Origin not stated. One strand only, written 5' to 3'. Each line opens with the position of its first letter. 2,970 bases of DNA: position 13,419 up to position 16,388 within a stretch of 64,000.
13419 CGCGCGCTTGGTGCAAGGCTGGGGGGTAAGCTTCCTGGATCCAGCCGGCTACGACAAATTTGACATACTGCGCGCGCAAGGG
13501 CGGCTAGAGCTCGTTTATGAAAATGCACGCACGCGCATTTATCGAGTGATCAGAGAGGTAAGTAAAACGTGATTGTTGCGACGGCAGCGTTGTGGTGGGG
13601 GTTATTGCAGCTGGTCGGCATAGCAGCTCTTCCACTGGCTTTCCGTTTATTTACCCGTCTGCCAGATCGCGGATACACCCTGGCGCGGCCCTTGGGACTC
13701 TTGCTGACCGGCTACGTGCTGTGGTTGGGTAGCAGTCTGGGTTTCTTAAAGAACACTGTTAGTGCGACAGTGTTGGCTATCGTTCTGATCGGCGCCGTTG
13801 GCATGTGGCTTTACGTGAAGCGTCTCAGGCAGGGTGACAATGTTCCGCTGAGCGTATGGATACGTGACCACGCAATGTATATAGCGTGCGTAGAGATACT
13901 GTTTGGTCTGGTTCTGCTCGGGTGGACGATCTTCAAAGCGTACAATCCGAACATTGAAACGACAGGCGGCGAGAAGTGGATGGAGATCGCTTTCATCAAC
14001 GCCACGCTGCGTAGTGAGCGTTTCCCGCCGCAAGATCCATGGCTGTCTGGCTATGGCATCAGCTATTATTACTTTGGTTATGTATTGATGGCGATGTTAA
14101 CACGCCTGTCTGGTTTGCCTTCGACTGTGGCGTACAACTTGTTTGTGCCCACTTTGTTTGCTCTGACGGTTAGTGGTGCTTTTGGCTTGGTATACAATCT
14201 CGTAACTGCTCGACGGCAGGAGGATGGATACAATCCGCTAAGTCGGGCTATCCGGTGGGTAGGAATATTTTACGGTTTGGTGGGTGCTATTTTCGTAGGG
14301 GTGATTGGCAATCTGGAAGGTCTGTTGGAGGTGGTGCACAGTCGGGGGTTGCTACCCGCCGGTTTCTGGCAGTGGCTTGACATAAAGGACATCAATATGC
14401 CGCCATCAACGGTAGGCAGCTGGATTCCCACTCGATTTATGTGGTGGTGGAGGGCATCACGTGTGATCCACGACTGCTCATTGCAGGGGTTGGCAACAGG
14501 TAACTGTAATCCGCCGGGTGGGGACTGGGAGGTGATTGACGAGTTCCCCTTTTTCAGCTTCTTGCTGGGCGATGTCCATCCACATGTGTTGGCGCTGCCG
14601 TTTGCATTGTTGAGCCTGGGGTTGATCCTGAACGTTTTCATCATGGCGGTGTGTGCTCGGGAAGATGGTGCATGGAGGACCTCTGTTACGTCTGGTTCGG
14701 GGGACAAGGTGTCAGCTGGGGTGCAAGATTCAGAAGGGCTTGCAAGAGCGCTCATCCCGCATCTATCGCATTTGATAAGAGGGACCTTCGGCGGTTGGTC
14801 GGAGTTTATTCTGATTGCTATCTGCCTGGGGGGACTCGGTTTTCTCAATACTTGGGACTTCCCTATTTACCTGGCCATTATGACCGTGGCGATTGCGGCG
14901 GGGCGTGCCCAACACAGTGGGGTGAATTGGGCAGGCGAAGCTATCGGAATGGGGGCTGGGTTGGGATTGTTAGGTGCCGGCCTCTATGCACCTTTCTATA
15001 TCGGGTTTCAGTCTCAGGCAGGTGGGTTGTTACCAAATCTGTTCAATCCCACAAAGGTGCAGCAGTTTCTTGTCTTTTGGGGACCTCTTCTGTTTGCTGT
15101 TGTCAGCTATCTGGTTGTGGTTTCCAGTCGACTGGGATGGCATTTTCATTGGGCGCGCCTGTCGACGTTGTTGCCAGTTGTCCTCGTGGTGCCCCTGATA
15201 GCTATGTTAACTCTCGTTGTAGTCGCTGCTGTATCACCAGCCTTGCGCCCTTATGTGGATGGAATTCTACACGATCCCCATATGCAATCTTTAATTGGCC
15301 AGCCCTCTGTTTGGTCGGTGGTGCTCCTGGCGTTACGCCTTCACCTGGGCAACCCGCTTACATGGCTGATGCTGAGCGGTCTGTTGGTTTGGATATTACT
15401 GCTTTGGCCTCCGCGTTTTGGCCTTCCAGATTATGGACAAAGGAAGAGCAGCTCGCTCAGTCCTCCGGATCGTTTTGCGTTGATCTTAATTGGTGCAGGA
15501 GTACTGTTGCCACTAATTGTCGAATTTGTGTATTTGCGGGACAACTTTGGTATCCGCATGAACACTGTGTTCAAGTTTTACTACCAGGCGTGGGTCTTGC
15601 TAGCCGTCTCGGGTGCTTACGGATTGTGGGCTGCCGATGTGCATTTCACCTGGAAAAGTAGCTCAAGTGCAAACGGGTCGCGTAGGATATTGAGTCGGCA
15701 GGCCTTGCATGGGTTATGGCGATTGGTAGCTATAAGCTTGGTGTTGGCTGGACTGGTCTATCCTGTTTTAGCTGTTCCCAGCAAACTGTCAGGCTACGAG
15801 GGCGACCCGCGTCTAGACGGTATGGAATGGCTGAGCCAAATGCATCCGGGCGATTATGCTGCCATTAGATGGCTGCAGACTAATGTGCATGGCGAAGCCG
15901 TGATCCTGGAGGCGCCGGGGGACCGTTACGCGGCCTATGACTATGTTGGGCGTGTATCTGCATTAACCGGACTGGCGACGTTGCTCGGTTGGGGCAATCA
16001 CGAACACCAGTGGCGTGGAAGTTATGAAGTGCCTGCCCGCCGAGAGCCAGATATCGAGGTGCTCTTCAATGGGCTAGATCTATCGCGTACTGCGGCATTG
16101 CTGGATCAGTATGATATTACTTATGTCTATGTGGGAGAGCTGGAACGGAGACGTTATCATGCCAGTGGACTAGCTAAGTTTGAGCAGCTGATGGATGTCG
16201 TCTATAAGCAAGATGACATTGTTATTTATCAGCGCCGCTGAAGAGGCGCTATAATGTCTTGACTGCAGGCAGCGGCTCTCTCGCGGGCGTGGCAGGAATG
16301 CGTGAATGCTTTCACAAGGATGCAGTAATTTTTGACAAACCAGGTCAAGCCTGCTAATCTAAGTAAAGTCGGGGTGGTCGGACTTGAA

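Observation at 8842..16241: Two translationally coupled giant 'YYY' membrane proteins; the first is a GT-C-like + YYY fusion I do not recognise as a described architecture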

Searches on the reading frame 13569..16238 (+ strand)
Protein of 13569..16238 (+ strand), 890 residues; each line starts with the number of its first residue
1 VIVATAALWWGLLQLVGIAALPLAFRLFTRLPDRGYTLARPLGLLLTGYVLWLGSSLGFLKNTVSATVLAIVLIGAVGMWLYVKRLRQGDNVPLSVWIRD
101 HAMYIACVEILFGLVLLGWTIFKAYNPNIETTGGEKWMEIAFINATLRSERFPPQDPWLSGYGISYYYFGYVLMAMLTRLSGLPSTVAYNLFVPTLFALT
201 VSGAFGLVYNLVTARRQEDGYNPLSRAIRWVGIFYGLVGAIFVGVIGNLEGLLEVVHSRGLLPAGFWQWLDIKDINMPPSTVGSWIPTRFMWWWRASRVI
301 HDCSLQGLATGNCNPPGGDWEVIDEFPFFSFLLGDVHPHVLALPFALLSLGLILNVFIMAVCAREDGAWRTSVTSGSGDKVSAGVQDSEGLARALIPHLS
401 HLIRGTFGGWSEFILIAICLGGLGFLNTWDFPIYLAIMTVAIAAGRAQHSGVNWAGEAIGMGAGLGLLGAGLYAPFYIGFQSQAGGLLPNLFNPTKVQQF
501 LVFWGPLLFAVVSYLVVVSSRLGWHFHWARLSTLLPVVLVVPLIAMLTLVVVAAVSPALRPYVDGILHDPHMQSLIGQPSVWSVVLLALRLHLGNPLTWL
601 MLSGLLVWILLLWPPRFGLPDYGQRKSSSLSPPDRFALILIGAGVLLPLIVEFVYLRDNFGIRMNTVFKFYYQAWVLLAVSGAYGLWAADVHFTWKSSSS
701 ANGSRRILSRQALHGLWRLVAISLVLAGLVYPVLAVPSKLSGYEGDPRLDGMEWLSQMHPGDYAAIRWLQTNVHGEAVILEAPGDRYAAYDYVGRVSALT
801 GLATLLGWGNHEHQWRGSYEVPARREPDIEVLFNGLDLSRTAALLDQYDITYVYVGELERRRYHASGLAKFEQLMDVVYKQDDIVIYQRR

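Call 6: search_protein_families(library=pfam, proteins=[window:13569-16238:+], max_evalue=1)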
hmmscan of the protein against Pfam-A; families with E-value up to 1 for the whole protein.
window:13569-16238:+ (890 aa): 1 family
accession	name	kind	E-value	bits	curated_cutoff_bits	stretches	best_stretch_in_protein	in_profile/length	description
PF10060.15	DUF2298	-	5.7e-116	388.8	27.8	1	46-678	1-488/488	Uncharacterized membrane protein (DUF2298)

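Call 7: search_protein_families(library=ncbifam, proteins=[window:13569-16238:+], max_evalue=1)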
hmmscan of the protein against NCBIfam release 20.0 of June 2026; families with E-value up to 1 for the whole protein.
window:13569-16238:+ (890 aa): 1 family
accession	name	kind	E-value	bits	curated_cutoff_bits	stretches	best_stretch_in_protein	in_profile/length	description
TIGR03662.1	Chlor_Arch_YYY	subfamily_domain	3.4e-164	548.4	300.25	1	6-889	5-726/727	chlor_Arch_YYY domain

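Call 10: search_solved_structures(query=window:13569-16238:+, max_evalue=1)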
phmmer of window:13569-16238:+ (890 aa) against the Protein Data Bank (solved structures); distinct sequences matched with E-value up to 1: 1.
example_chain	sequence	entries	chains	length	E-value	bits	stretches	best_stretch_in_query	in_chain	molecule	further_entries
3bal_A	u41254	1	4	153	0.75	10.8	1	469-524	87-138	Acetylacetone-cleaving enzyme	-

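Call 17: find_homologous_proteins(query=window:13569-16238:+, max_evalue=0.00001)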
Query window:13569-16238:+ (890 aa): 7811 proteins with E <= 0.00001 among 8000 candidates; the best 120 are listed.
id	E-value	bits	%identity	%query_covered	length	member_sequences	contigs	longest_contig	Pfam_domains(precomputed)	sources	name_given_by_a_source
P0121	0.0e+0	2029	100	100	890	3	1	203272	PF10060.16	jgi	-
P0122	0.0e+0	1492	73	100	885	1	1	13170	PF10060.16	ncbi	-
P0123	0.0e+0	1455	72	100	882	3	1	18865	PF10060.16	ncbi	ncbi:MAG: DUF2298 domain-containing protein [Anaerolineae bacterium]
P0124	0.0e+0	1453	72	100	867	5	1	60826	PF10060.16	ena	-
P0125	0.0e+0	1450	72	100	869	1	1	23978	PF10060.16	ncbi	ncbi:MAG: DUF2298 domain-containing protein [Anaerolineae bacterium]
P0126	0.0e+0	1415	71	100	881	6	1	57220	PF10060.16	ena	-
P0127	0.0e+0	1175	62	100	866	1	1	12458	PF10060.16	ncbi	-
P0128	0.0e+0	1163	61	100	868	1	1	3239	PF10060.16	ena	-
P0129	0.0e+0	1135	58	100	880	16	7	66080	PF10060.16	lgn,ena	-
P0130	0.0e+0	1127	59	100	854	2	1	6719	PF10060.16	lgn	-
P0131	0.0e+0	1121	60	100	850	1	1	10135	PF10060.16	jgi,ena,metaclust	metaclust:\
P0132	0.0e+0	1121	59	100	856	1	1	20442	PF10060.16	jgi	jgi:YYY domain-containing protein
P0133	0.0e+0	1109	59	100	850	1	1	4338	PF10060.16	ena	-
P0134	0.0e+0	1105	59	100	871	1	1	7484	PF10060.16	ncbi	-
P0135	0.0e+0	1087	57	100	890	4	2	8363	PF10060.16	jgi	jgi:YYY domain-containing protein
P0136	0.0e+0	1080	57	97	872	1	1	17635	PF10060.16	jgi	jgi:YYY domain-containing protein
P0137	0.0e+0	1077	58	100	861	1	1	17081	PF10060.16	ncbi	-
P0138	0.0e+0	1074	57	100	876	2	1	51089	PF10060.16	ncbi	-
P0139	0.0e+0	1072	58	97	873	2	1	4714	PF10060.16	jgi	jgi:YYY domain-containing protein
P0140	0.0e+0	1071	57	97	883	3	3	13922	PF10060.16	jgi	jgi:YYY domain-containing protein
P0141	0.0e+0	1069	57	98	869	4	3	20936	PF10060.16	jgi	jgi:YYY domain-containing protein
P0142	0.0e+0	1067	56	98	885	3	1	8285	PF10060.16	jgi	-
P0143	0.0e+0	1059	55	97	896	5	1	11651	PF10060.16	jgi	jgi:uncharacterized membrane protein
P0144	0.0e+0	1059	55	100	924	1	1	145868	PF10060.16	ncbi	ncbi:MAG: hypothetical protein Kow0063_00410 [Anaerolineae bacterium]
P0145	0.0e+0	1057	57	100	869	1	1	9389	PF10060.16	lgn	-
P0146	0.0e+0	1056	55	100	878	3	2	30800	PF10060.16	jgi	jgi:YYY domain-containing protein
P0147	0.0e+0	1051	56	100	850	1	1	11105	PF10060.16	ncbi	-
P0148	0.0e+0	1050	57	98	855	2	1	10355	PF10060.16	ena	-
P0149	0.0e+0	1049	58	97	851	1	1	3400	PF10060.16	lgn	-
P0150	0.0e+0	1048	55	100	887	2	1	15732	PF10060.16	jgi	jgi:YYY domain-containing protein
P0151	0.0e+0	1048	57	98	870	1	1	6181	PF10060.16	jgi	jgi:YYY domain-containing protein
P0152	0.0e+0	1047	55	100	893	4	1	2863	PF10060.16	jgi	jgi:YYY domain-containing protein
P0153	0.0e+0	1047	56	100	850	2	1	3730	PF10060.16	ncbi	-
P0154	0.0e+0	1047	57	100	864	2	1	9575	PF10060.16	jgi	jgi:YYY domain-containing protein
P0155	0.0e+0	1044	58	98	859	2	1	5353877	PF10060.16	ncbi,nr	ncbi:MAG: hypothetical protein JSV81_08060 [Anaerolineales bacterium]|nr:MAG: hypothetical protein J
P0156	0.0e+0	1043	56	98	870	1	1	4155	PF10060.16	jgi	jgi:YYY domain-containing protein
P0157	0.0e+0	1043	55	98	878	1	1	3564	PF10060.16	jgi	jgi:YYY domain-containing protein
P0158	0.0e+0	1040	56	99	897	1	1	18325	PF10060.16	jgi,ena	-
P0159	0.0e+0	1039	56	98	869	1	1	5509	PF10060.16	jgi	jgi:YYY domain-containing protein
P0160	0.0e+0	1039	56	100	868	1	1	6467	PF10060.16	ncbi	-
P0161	0.0e+0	1037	55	100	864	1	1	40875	PF10060.16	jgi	jgi:YYY domain-containing protein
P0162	0.0e+0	1037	55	100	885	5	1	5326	PF10060.16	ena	-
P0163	0.0e+0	1034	55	100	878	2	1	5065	PF10060.16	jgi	jgi:YYY domain-containing protein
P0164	0.0e+0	1032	56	100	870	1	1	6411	PF10060.16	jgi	jgi:YYY domain-containing protein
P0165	0.0e+0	1030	56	100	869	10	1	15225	PF10060.16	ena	-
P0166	0.0e+0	1020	55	99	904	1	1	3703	PF10060.16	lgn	-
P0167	0.0e+0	1020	54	100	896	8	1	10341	PF10060.16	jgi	jgi:YYY domain-containing protein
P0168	0.0e+0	1014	55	100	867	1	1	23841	PF10060.16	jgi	jgi:YYY domain-containing protein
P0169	0.0e+0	1012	53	100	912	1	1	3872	PF10060.16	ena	-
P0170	2.0e-297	1007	56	98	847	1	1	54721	PF10060.16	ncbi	-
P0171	3.9e-297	1006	54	100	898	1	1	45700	PF10060.16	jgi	jgi:YYY domain-containing protein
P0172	6.7e-295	999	54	99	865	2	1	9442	PF10060.16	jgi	-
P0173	2.7e-290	984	56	67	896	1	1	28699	PF10060.16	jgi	jgi:YYY domain-containing protein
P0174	1.7e-280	951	56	89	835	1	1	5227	PF10060.16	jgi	jgi:uncharacterized membrane protein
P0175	8.6e-263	893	51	99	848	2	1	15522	PF10060.16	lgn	-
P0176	1.0e-256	873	49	100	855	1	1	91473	PF10060.16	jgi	jgi:YYY domain-containing protein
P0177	3.6e-256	871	48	100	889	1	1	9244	PF10060.16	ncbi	-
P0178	4.9e-256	870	49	99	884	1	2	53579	PF10060.16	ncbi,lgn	-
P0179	6.0e-256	870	50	99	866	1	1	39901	PF10060.16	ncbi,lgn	-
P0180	1.3e-255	869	50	100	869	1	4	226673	PF10060.16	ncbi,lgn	-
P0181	4.5e-255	867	49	99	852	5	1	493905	PF10060.16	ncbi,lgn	-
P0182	1.1e-253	862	49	99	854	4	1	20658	PF10060.16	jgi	jgi:YYY domain-containing protein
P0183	1.8e-253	862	50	99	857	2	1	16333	PF10060.16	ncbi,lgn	ncbi:MAG: DUF2298 domain-containing protein [Anaerolineae bacterium]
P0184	3.8e-253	861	48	100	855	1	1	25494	PF10060.16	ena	-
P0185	8.0e-252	856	48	66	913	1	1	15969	PF10060.16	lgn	-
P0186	8.3e-252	856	47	99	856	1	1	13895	PF10060.16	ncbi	-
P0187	2.3e-251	855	49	100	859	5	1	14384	PF10060.16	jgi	jgi:YYY domain-containing protein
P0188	5.4e-250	850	45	99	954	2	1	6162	PF10060.16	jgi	jgi:uncharacterized membrane protein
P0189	2.8e-249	848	47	99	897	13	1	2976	PF10060.16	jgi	jgi:uncharacterized membrane protein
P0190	3.8e-249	848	48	99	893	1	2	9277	PF10060.16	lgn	-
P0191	2.1e-248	845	48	99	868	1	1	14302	PF10060.16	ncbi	ncbi:MAG: DUF2298 domain-containing protein [Anaerolineae bacterium]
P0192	2.1e-248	845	48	99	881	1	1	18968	PF10060.16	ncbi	-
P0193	7.2e-248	843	50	99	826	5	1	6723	PF10060.16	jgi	jgi:YYY domain-containing protein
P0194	2.0e-247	842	51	97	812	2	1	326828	PF10060.16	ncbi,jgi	-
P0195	3.6e-247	841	45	99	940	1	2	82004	PF10060.16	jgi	jgi:YYY domain-containing protein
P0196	7.8e-247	840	48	98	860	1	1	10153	PF10060.16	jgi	jgi:YYY domain-containing protein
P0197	8.8e-247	840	48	100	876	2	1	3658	PF10060.16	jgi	jgi:YYY domain-containing protein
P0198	2.4e-246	838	49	99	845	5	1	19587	PF10060.16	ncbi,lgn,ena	-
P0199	3.8e-246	838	48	98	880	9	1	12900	PF10060.16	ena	-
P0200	6.9e-246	837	47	99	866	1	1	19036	PF10060.16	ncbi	-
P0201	1.4e-245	836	48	99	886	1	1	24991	PF10060.16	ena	-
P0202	2.1e-245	835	50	98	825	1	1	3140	PF10060.16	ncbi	-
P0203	1.1e-244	833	48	99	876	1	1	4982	PF10060.16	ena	-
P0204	1.2e-244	833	48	100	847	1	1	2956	PF10060.16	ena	-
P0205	1.4e-244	832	48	100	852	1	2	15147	PF10060.16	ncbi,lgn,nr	ncbi:MAG: hypothetical protein D6784_13290 [Chloroflexi bacterium]|nr:MAG: hypothetical protein D678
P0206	5.8e-244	830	48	100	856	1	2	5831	PF10060.16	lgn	-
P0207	5.0e-243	827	46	99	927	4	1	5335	PF10060.16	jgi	jgi:uncharacterized membrane protein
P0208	8.8e-243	826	47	100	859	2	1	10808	PF10060.16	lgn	-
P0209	1.3e-242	826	48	100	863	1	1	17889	PF10060.16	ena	-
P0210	1.8e-242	825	48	100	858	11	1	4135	PF10060.16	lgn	-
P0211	3.3e-242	825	48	99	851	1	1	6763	PF10060.16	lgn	-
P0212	3.4e-242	825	46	99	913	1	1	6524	PF10060.16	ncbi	-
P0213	3.6e-242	824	46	100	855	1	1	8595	PF10060.16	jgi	jgi:YYY domain-containing protein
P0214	4.0e-242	824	47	99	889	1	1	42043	PF10060.16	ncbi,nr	ncbi:MAG: hypothetical protein JXM69_12745 [Anaerolineae bacterium]|nr:hypothetical protein [Anaerol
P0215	6.3e-242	824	47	100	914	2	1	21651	PF10060.16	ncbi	-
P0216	7.8e-242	823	46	100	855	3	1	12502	PF10060.16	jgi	jgi:YYY domain-containing protein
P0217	1.4e-241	822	47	99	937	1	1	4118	PF10060.16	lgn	-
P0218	4.9e-241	821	47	98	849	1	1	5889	PF10060.16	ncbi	-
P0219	6.9e-241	820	47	100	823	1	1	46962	PF10060.16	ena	-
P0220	8.1e-241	820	47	99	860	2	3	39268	PF10060.16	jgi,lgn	jgi:YYY domain-containing protein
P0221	9.0e-241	820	56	81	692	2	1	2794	PF10060.16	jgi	jgi:YYY domain-containing protein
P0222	1.1e-240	820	47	100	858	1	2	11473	PF10060.16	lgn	-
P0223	1.2e-240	819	48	100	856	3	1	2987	PF10060.16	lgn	-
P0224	3.1e-240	818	45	99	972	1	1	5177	PF10060.16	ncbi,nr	ncbi:MAG: hypothetical protein HYR94_16165 [Chloroflexi bacterium]|nr:hypothetical protein [Chlorofl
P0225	1.2e-239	816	48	100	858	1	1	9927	PF10060.16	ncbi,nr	ncbi:MAG: hypothetical protein KDI79_22755 [Anaerolineae bacterium]|nr:hypothetical protein [Anaerol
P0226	1.5e-239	816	48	99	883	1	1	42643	PF10060.16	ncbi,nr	ncbi:MAG: hypothetical protein JW953_03455 [Anaerolineae bacterium]|nr:hypothetical protein [Anaerol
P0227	8.7e-239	813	47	99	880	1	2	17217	PF10060.16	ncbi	-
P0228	1.2e-238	813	47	98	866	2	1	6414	PF10060.16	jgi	-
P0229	1.4e-238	813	46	98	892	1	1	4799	PF10060.16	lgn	-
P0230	1.4e-238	813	49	95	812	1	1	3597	PF10060.16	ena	-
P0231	1.6e-238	812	48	98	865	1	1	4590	PF10060.16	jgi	-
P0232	2.9e-237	808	46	98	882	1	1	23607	PF10060.16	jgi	jgi:YYY domain-containing protein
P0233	5.4e-237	807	48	95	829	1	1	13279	PF10060.16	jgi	jgi:YYY domain-containing protein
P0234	7.8e-237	807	46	99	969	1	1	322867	PF10060.16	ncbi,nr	ncbi:MAG: hypothetical protein BroJett011_19840 [Chloroflexota bacterium]|nr:MAG: hypothetical prote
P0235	8.3e-237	807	48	98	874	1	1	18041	PF10060.16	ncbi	-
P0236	1.2e-236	806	45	99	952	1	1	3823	PF10060.16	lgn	-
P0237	1.6e-236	806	45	99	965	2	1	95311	PF10060.16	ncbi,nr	ncbi:MAG: hypothetical protein KJ077_33650 [Anaerolineae bacterium]|nr:hypothetical protein [Anaerol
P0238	1.7e-236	806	48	95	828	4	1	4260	PF10060.16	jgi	jgi:YYY domain-containing protein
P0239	2.1e-236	805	47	99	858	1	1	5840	PF10060.16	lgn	-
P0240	2.9e-236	805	46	100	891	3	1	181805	PF10060.16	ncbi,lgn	-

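Call 32: predict_structure(alignment_id=A1)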
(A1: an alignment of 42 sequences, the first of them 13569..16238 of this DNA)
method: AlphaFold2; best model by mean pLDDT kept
length: 890 residues; sequences in the alignment: 42
mean_pLDDT: 83.2   pTM: 0.90
mean pLDDT of the five models: 83.2, 81.0, 80.8, 78.4, 77.5
residues with pLDDT >= 90: 416; 70-90: 297; 50-70: 130; < 50: 47
segments of 3 or more residues with pLDDT < 50: 159-165, 274-276, 285-299, 618-620
pLDDT, mean of each block of 10 residues (from residue 1): 94 98 96 97 95 89 95 98 89 93 97 95 80 65 86 61 57 92 93 95 98 93 86 97 88 82 81 54 51 43 61 54 61 77 95 96 70 54 57 85 92 95 84 95 87 88 93 69 64 82 92 95 78 90 86 84 84 86 89 89 95 69 59 96 95 69 64 94 97 82 80 94 92 71 80 87 93 89 70 82 73 52 78 96 95 95 95 97 95
secondary structure, 60 per line:
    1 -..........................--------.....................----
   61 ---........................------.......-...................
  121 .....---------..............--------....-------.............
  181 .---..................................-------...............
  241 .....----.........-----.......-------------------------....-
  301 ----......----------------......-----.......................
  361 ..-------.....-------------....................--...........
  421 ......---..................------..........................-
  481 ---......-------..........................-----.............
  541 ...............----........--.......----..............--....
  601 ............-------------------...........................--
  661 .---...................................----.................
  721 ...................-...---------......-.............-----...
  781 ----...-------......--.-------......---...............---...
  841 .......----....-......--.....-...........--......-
elements in order (helices of 4 or more, strands of 3 or more residues): H2-27 H36-56 H64-87 H94-100 H102-125 H135-148 H157-160 H168-181 H185-218 H226-245 H250-258 H264-270 H296-299 H305-310 H327-332 H338-362 H370-374 H388-407 H410-426 H430-447 H454-479 E484-489 H497-522 H528-555 H560-567 H570-576 H581-594 H597-612 H632-653 E654-658 H665-699 H704-739 H753-758 H760-772 E778-780 H795-800 H811-816 H820-834 H838-847 E852-855 H857-862 H865-869 H871-874 E875-881 E884-889
